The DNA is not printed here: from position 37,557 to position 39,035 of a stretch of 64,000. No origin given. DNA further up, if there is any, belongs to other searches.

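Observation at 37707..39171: Class I (DHDPS-type) aldolase with an encapsulation-peptide-like C-terminal helix, co-transcribed with a solitary BMC-H shell gene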

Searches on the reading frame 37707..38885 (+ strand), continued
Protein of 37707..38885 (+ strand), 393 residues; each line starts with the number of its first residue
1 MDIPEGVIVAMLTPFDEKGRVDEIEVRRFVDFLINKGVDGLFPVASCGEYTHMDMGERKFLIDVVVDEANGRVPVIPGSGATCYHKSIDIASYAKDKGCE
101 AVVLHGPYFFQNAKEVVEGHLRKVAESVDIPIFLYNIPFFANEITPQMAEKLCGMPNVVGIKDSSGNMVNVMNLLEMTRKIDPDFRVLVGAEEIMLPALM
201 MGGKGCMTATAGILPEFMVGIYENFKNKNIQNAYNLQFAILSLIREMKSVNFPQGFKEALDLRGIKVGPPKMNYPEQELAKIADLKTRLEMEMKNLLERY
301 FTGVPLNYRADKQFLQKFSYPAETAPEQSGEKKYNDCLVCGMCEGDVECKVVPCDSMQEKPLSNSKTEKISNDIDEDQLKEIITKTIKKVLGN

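Call 52: search_protein_families(library=pfam, proteins=[L023:769-1536:+, L023:1560-2246:+, L023:2239-3372:+, L023:4620-5084:+, L023:6671-8002:+, L023:8074-8652:+, L023:8701-9522:+, L023:9930-10982:+, L023:11047-12462:+, L023:12918-13463:+], max_evalue=0.001)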
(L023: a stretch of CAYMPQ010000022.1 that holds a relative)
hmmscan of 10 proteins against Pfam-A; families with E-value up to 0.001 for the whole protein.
L023:769-1536:+ (256 aa): 1 family
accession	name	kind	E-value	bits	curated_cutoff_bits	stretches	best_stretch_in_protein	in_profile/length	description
PF03328.21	HpcH_HpaI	-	1.2e-32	113.5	25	1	22-244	5-220/221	HpcH/HpaI aldolase/citrate lyase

L023:1560-2246:+ (229 aa): 1 family
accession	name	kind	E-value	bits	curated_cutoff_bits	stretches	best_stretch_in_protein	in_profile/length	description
PF01081.25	Aldolase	-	5.8e-31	107.9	27.8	1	18-210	8-194/196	KDPG and KHG aldolase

L023:2239-3372:+ (378 aa): 1 family
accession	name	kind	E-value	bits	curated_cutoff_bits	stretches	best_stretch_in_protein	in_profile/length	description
PF00294.29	PfkB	-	2.4e-21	76.8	25.8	1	29-358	5-297/302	pfkB family carbohydrate kinase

L023:4620-5084:+ (155 aa): 1 family
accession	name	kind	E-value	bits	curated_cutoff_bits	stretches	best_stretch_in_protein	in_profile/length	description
PF04074.18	DUF386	-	7.4e-40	136.8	26.5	1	1-153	1-144/145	YhcH/YjgK/YiaL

L023:6671-8002:+ (444 aa): 4 families
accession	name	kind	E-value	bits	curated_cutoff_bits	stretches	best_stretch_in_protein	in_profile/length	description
PF01512.22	Complex1_51K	-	6.2e-45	153.2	31.2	1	9-150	1-149/150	Nuo51 FMN-binding domain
PF13375.12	RnfC_N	-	1.9e-14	54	25.6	1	381-438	28-84/101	RnfC Barrel sandwich hybrid domain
PF10531.15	SLBB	-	7.2e-12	45.4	27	1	162-208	1-53/55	SLBB domain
PF13534.11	Fer4_17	-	2.2e-09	38.1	22.2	1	253-316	2-61/61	4Fe-4S dicluster domain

L023:8074-8652:+ (193 aa): 1 family
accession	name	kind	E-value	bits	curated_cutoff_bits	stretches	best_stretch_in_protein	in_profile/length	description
PF00936.24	BMC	-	9.4e-31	106.1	24.5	2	10-78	3-72/75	BMC domain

L023:8701-9522:+ (274 aa): 1 family
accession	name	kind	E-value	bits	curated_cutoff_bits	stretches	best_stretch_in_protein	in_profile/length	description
PF00596.27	Aldolase_II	-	2.6e-49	168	22.2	1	12-186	2-182/183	Class II Aldolase and Adducin N-terminal domain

L023:9930-10982:+ (351 aa): 1 family
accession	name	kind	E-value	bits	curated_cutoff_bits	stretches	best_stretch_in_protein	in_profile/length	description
PF06130.18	PTAC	-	1.4e-70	237.1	25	1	57-230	2-174/176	Phosphate propanoyltransferase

L023:11047-12462:+ (472 aa): 1 family
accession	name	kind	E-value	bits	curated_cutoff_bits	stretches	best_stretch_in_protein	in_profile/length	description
PF00171.27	Aldedh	-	9.4e-34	117.2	23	1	35-437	22-437/461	Aldehyde dehydrogenase family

L023:12918-13463:+ (182 aa): 1 family
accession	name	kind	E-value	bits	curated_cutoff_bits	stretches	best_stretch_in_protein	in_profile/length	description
PF00936.24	BMC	-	3.3e-40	136.3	24.5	2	96-173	1-75/75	BMC domain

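Call 53: find_homologous_proteins(query=L023:11047-12462:+, max_evalue=1e-30)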
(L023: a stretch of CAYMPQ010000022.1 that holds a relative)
Query L023:11047-12462:+ (472 aa): 5868 proteins with E <= 1e-30 among 8000 candidates; the best 120 are listed.
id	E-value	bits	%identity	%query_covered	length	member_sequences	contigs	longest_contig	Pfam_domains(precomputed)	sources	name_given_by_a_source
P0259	0.0e+0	1009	99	100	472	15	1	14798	PF00171.28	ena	-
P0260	3.4e-258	875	84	100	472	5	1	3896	PF00171.28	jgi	-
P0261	2.7e-230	783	74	100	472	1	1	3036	PF00171.28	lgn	-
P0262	1.4e-228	777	74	100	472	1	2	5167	PF00171.28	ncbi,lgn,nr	ncbi:MAG: aldehyde dehydrogenase [Actinobacteria bacterium]|nr:aldehyde dehydrogenase [Actinomycetot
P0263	1.0e-224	765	75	100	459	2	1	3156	PF00171.28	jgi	-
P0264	2.1e-218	744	70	100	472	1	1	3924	PF00171.28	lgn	-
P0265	8.9e-217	738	70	100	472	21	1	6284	PF00171.28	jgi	jgi:propionaldehyde dehydrogenase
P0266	6.3e-209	713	68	100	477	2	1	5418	PF00171.28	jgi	jgi:propionaldehyde dehydrogenase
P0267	8.9e-209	712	67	100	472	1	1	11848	PF00171.28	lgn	-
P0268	1.5e-204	698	66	100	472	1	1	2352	PF00171.28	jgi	jgi:propionaldehyde dehydrogenase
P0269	6.0e-204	696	66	100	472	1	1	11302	PF00171.28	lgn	-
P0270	5.3e-203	693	68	100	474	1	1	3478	PF00171.28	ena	-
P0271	9.0e-203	692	67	100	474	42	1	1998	PF00171.28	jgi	-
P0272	1.3e-201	688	65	100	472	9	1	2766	PF00171.28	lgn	-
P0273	1.8e-201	688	66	100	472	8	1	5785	PF00171.28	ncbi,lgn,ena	-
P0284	3.4e-198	677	65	100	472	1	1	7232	PF00171.28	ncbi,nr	ncbi:MAG: aldehyde dehydrogenase family protein [Actinomycetota bacterium]|nr:MAG: aldehyde dehydrog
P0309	1.6e-193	662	64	100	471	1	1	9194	PF00171.28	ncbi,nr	ncbi:MAG: aldehyde dehydrogenase [Actinobacteria bacterium]|nr:aldehyde dehydrogenase [Actinomycetot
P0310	5.0e-193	660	63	100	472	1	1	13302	PF00171.28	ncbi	ncbi:MAG: aldehyde dehydrogenase [Actinomycetota bacterium]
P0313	4.1e-192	657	63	100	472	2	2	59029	PF00171.28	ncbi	ncbi:MAG: aldehyde dehydrogenase [Candidatus Humimicrobiaceae bacterium]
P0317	2.0e-190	652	63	100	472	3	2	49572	PF00171.28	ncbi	-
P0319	8.5e-190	650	62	100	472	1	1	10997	PF00171.28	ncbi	-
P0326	5.8e-184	630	60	100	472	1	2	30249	PF00171.28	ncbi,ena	-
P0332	3.8e-181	621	61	100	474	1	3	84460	PF00171.28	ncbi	ncbi:MAG: aldehyde dehydrogenase [Candidatus Humimicrobiaceae bacterium]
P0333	6.0e-181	620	61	100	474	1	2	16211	PF00171.28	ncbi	ncbi:MAG: aldehyde dehydrogenase [Candidatus Humimicrobiaceae bacterium]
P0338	2.1e-178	612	60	100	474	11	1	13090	PF00171.28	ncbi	ncbi:MAG: aldehyde dehydrogenase [Candidatus Humimicrobiaceae bacterium]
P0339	7.0e-178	610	60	100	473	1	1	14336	PF00171.28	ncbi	ncbi:MAG: aldehyde dehydrogenase [Candidatus Humimicrobiaceae bacterium]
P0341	3.9e-176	605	59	100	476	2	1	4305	PF00171.28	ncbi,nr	ncbi:MAG: aldehyde dehydrogenase [Actinobacteria bacterium]|nr:aldehyde dehydrogenase [Actinomycetot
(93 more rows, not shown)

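Call 54: list_cluster_members(proteins=[P0001, P0003, P0005, P0006, P0007, P0008, P0010, P0011, P0024, P0027])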
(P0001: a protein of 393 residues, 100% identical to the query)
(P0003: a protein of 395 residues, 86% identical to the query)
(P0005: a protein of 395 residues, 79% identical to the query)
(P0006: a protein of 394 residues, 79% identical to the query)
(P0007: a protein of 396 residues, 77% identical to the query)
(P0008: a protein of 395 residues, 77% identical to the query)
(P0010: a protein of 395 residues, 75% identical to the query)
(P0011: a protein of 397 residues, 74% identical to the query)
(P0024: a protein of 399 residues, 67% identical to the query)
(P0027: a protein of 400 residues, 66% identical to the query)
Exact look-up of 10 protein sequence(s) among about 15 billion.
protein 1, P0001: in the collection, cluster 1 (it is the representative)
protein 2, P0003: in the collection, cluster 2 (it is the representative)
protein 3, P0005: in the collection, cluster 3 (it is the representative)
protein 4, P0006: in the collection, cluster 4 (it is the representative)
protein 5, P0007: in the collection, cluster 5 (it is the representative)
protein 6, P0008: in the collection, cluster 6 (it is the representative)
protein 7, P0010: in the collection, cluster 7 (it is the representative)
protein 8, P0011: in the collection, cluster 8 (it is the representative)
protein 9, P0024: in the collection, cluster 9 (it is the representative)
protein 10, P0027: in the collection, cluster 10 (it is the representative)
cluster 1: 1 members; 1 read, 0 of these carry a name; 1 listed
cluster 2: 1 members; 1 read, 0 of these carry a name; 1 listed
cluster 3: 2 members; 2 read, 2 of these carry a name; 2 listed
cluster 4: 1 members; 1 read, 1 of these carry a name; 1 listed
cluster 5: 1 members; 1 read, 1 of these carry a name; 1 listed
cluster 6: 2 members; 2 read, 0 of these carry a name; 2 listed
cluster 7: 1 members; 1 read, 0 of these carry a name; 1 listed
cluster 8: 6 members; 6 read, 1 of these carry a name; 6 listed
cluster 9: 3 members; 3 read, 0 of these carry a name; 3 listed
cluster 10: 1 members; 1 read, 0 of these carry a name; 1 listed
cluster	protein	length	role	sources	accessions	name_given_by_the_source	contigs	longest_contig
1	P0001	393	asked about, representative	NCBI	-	-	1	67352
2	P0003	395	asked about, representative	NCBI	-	-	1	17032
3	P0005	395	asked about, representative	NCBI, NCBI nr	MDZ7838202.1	MAG: dihydrodipicolinate synthase family protein [Actinomycetota bacterium] | dihydrodipicolinate synthase family protein [Actinomycetota bacterium]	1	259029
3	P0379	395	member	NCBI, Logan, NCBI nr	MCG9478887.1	MAG: dihydrodipicolinate synthase family protein [Actinomycetia bacterium] | dihydrodipicolinate synthase family protein [Actinomycetes bacterium]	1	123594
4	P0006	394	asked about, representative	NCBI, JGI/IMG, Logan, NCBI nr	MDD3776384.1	MAG: dihydrodipicolinate synthase family protein [Actinomycetota bacterium] | dihydrodipicolinate synthase family protein [Actinomycetota bacterium]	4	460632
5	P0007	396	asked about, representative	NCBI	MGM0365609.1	MAG: dihydrodipicolinate synthase family protein [Actinomycetota bacterium]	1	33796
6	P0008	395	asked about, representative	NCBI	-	-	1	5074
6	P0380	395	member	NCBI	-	-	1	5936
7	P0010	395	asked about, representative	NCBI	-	-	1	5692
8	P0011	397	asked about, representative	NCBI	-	-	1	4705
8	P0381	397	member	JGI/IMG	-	dihydrodipicolinate synthase/N-acetylneuraminate lyase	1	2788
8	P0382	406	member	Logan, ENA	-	-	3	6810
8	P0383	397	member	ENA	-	-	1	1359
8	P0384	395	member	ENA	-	-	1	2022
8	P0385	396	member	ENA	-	-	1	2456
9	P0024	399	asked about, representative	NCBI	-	-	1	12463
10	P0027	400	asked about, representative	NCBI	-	-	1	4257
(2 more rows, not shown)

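Call 55: list_cluster_members(proteins=[P0262, P0284, P0309, P0310, P0313, P0332, P0333, P0338, P0339, P0341])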
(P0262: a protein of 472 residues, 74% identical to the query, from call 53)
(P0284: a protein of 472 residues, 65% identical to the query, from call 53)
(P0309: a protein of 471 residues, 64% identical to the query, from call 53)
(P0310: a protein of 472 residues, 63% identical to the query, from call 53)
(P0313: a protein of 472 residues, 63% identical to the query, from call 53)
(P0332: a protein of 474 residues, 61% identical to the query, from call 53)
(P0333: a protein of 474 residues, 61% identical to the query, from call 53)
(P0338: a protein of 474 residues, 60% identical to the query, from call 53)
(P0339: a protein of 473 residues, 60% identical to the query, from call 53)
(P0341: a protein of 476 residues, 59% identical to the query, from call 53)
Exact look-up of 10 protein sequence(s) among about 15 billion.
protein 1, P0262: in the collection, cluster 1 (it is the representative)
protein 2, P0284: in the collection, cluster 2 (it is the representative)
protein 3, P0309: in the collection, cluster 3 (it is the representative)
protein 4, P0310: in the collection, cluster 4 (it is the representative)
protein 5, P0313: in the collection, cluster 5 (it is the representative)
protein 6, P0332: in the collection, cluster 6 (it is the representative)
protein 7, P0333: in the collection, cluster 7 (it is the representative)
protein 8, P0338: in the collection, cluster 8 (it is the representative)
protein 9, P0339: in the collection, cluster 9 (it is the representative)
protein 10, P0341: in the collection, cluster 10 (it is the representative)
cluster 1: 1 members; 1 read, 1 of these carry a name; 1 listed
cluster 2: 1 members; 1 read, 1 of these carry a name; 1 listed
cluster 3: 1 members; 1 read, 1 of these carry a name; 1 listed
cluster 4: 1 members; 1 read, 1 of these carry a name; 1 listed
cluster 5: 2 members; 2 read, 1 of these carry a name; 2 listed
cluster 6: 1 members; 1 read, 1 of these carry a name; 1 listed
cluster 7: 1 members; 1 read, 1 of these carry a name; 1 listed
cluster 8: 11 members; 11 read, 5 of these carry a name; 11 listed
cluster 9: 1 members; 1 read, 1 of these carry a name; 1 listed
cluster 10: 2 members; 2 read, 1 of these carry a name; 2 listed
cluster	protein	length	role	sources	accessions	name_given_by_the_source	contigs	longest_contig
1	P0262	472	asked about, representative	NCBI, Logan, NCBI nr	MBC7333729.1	MAG: aldehyde dehydrogenase [Actinobacteria bacterium] | aldehyde dehydrogenase [Actinomycetota bacterium]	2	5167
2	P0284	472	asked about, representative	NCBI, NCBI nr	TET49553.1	MAG: aldehyde dehydrogenase family protein [Actinomycetota bacterium]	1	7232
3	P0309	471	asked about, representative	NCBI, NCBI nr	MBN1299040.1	MAG: aldehyde dehydrogenase [Actinobacteria bacterium] | aldehyde dehydrogenase [Actinomycetota bacterium]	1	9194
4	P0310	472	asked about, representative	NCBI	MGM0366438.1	MAG: aldehyde dehydrogenase [Actinomycetota bacterium]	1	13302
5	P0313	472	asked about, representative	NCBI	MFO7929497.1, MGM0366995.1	MAG: aldehyde dehydrogenase [Candidatus Humimicrobiaceae bacterium]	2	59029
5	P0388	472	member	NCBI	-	-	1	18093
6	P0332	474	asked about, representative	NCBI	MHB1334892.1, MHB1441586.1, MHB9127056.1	MAG: aldehyde dehydrogenase [Candidatus Humimicrobiaceae bacterium]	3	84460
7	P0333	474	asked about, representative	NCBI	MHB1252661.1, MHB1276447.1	MAG: aldehyde dehydrogenase [Candidatus Humimicrobiaceae bacterium]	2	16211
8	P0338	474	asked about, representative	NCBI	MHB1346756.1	MAG: aldehyde dehydrogenase [Candidatus Humimicrobiaceae bacterium]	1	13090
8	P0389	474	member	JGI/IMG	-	propionaldehyde dehydrogenase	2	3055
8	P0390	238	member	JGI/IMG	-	propionaldehyde dehydrogenase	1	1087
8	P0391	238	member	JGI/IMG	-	propionaldehyde dehydrogenase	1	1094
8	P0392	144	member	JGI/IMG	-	propionaldehyde dehydrogenase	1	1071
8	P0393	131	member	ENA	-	-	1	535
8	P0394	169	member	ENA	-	-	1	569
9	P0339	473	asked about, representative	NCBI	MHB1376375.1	MAG: aldehyde dehydrogenase [Candidatus Humimicrobiaceae bacterium]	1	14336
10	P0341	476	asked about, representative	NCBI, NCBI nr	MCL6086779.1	MAG: aldehyde dehydrogenase [Actinobacteria bacterium] | aldehyde dehydrogenase [Actinomycetota bacterium]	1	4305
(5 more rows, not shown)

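Call 56: find_encoding_contigs(protein=P0310, flank=10000, max_places=3)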
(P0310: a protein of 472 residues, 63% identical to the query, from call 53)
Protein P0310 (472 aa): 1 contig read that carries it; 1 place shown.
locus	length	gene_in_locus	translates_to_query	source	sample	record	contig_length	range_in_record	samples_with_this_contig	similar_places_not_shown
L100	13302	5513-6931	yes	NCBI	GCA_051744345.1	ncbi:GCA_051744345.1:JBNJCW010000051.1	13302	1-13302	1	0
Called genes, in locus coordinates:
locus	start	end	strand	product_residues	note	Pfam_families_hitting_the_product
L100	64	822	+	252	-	PF08220:HTH_DeoR, PF08279:HTH_11 (weak), PF13412:HTH_24 (faint), PF00455:DeoRC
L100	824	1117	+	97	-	PF03319:EutN_CcmL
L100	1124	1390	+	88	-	PF03319:EutN_CcmL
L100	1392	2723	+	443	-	PF01512:Complex1_51K, PF10531:SLBB, PF22461:SLBB_2 (faint), PF13534:Fer4_17, PF13375:RnfC_N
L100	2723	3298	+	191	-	PF00936:BMC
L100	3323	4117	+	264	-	PF00596:Aldolase_II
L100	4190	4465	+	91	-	PF00936:BMC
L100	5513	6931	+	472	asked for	PF00171:Aldedh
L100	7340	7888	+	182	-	PF00936:BMC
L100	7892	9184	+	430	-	PF09861:Lar_N, PF21113:LarA_C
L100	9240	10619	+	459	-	PF01565:FAD_binding_4, PF02913:FAD-oxidase_C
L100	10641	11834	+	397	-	PF13187:Fer4_9 (faint), PF13237:Fer4_10 (faint), PF12838:Fer4_7, PF13183:Fer4_8, PF13534:Fer4_17, PF02754:CCG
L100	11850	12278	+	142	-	PF01597:GCV_H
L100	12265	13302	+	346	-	PF00111:Fer2 (weak), PF17650:RACo_linker, PF17651:Raco_middle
